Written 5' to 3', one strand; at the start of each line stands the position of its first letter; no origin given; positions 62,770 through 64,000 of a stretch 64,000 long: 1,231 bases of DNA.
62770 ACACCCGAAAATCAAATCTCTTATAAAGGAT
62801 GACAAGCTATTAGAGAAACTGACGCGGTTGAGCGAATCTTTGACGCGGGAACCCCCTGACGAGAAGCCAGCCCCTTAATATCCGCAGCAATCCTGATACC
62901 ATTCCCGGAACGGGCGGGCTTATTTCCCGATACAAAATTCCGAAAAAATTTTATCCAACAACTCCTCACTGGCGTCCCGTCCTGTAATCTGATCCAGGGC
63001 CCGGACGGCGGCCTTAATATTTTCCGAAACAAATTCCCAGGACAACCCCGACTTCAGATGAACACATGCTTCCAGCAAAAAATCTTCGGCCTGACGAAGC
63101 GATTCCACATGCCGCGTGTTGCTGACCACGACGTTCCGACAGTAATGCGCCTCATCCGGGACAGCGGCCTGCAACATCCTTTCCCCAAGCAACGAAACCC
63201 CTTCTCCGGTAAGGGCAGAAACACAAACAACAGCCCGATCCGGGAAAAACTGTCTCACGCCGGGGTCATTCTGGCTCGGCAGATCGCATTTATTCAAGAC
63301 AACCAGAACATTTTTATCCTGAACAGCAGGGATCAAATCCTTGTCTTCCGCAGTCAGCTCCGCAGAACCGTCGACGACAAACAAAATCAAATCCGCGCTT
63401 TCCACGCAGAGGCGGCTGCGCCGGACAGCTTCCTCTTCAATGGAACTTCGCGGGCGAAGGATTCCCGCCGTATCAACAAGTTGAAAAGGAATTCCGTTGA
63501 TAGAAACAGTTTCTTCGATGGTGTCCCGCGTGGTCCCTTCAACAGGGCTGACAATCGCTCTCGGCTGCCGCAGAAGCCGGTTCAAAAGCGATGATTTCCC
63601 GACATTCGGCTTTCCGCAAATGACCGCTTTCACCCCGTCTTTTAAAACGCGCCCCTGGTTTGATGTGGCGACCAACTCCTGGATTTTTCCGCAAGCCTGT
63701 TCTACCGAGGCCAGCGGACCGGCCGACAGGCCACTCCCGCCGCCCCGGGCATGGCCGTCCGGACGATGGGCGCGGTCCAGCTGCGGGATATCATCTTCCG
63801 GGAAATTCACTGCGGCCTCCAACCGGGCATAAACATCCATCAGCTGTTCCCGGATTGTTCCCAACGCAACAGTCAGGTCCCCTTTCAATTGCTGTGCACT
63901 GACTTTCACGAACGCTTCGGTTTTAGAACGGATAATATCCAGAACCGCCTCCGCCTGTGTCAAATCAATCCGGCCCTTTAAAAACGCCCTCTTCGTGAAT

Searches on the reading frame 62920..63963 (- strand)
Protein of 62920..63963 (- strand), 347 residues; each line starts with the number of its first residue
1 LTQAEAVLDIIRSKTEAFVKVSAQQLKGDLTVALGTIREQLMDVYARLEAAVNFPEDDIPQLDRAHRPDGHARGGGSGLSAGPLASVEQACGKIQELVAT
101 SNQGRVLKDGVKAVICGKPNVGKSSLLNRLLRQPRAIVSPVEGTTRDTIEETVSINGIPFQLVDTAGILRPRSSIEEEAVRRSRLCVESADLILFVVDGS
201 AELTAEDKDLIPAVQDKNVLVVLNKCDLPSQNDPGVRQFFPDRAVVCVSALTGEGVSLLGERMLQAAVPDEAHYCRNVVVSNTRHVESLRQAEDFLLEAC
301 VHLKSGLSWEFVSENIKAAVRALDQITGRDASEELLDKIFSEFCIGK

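Call 91: search_protein_families(library=pfam, proteins=[window:62920-63963:-], max_evalue=0.00001)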
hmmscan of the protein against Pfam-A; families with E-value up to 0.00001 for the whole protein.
window:62920-63963:- (347 aa): 4 families
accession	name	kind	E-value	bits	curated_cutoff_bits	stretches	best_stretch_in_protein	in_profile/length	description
PF12631.12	MnmE_helical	-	4.1e-50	171.3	40.1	1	1-344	1-211/211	MnmE helical domain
PF01926.29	MMR_HSR1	-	3.6e-29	101.6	21.9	1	113-225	2-113/113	50S ribosome-binding GTPase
PF02421.24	FeoB_N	-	6.6e-12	45.7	27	1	112-228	2-117/156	Ferrous iron transport protein B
PF00350.29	Dynamin_N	-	5.5e-06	26.9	27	0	114-147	2-34/168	Dynamin family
